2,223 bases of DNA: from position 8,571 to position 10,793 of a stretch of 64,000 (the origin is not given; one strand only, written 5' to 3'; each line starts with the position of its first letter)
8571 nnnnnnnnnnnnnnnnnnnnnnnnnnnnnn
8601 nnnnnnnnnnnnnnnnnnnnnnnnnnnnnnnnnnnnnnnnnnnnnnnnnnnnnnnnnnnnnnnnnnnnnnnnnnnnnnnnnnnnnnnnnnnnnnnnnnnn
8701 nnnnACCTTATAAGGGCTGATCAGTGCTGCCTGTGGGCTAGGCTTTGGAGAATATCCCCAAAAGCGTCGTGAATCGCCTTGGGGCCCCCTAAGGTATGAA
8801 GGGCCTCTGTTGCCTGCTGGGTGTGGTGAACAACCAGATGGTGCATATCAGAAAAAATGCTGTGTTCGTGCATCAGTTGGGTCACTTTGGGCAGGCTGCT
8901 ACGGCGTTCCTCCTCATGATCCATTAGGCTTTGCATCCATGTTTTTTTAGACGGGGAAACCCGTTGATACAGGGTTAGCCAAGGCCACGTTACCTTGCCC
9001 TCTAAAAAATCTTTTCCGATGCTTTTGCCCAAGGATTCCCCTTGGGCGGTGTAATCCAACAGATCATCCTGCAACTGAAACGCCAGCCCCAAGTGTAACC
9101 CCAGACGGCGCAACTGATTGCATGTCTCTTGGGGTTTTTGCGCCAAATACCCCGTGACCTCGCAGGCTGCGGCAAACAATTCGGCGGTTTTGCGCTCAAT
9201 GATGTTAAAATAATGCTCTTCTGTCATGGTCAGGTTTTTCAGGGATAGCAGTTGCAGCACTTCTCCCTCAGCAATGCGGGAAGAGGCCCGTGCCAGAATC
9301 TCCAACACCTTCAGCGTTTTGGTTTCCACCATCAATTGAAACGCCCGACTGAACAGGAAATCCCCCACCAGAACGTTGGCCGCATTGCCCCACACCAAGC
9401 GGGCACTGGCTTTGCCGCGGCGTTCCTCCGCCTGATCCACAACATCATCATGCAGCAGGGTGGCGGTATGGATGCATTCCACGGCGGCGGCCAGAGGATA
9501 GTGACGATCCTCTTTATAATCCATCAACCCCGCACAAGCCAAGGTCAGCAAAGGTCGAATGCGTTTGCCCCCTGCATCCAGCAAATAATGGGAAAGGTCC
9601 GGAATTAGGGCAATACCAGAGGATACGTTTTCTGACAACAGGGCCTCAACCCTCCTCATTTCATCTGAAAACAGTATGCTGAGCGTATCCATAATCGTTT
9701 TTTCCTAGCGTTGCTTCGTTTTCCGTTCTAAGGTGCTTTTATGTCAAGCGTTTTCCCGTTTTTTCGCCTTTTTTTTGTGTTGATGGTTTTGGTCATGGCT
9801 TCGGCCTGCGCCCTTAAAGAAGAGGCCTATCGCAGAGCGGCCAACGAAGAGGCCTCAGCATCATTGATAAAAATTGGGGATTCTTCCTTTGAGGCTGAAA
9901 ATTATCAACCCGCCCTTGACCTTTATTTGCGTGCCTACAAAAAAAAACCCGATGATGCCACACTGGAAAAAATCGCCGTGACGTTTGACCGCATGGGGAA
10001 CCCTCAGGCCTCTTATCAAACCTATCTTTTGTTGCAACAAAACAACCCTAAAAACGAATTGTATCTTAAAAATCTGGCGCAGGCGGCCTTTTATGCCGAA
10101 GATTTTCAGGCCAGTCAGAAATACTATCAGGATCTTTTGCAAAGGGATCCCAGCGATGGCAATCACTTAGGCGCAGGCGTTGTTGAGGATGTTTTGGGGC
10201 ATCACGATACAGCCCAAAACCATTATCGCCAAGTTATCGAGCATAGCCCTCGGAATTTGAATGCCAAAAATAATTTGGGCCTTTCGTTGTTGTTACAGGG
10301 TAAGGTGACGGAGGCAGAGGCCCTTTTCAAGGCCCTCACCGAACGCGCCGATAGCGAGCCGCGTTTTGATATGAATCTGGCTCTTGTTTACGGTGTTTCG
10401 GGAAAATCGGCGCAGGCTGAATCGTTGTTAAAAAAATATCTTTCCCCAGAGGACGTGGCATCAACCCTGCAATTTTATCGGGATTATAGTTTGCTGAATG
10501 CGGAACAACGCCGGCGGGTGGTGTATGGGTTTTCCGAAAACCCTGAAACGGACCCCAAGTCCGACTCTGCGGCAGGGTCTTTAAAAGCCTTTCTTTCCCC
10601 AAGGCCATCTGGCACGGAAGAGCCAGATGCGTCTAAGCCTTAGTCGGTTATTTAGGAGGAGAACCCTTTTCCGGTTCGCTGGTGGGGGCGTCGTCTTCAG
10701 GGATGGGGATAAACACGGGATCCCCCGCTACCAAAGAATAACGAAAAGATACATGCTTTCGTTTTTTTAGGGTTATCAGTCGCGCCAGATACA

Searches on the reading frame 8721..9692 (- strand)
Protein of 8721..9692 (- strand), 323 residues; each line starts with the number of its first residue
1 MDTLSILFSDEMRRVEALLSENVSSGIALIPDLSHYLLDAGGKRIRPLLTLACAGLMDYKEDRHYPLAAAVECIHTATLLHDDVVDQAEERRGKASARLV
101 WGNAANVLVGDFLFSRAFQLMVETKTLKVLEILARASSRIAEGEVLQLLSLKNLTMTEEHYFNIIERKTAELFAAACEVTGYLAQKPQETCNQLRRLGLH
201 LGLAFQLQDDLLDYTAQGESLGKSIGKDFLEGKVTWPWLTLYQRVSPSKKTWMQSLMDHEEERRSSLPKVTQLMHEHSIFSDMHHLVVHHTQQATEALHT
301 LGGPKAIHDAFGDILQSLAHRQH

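Call 74: search_protein_families(library=pfam, proteins=[window:8721-9692:-], max_evalue=0.00001)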
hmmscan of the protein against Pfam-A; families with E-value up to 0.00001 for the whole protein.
window:8721-9692:- (323 aa): 1 family
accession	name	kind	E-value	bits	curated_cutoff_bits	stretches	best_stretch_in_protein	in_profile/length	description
PF00348.22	polyprenyl_synt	-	2.7e-74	250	27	1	30-273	4-250/251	Polyprenyl synthetase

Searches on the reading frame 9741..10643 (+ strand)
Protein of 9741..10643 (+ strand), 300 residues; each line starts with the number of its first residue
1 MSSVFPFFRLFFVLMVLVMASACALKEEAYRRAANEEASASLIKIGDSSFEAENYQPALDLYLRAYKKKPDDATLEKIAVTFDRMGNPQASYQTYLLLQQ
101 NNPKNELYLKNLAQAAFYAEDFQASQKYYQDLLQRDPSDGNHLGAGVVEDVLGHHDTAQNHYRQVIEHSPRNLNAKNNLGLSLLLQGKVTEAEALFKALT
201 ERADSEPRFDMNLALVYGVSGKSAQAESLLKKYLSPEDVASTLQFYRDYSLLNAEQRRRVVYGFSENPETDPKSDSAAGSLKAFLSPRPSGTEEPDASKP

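Call 74: search_protein_families(library=pfam, proteins=[window:9741-10643:+], max_evalue=0.00001)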
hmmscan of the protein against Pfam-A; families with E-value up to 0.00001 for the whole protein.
window:9741-10643:+ (300 aa): 11 families
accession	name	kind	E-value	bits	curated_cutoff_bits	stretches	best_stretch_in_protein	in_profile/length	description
PF13432.12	TPR_16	-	2.8e-15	56.9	32.7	1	152-206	10-64/65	Tetratricopeptide repeat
PF07719.23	TPR_2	-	8.4e-14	50.9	27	0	108-139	3-34/34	Tetratricopeptide repeat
PF00515.34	TPR_1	-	7e-11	41.9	27.8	0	109-139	4-34/34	Tetratricopeptide repeat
PF13428.12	TPR_14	-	4.5e-10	39.6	23.5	0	110-140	5-35/44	Tetratricopeptide repeat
PF13424.12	TPR_12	-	9.3e-10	39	30.1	0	174-233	4-71/77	Tetratricopeptide repeat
PF14559.12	TPR_19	-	1.7e-09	38.3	25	1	153-210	5-62/68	Tetratricopeptide repeat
PF13174.12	TPR_6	-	1.5e-08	35.2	26.3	0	179-202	6-29/33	Tetratricopeptide repeat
PF25064.1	ARM_TT21_5th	-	1.8e-06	28.7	27.8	0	155-225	17-90/117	TT21 fifth ARM repeats domain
PF13181.12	TPR_8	-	2e-06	27.9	25.7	0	111-138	6-33/34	Tetratricopeptide repeat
PF13414.12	TPR_11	-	6.7e-06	26.1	26.8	0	153-187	8-42/42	TPR repeat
PF23914.1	TPR_CcmH_CycH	-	8.1e-06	26.2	42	0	49-139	60-154/158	Cytochrome c-type biogenesis protein H TPR domain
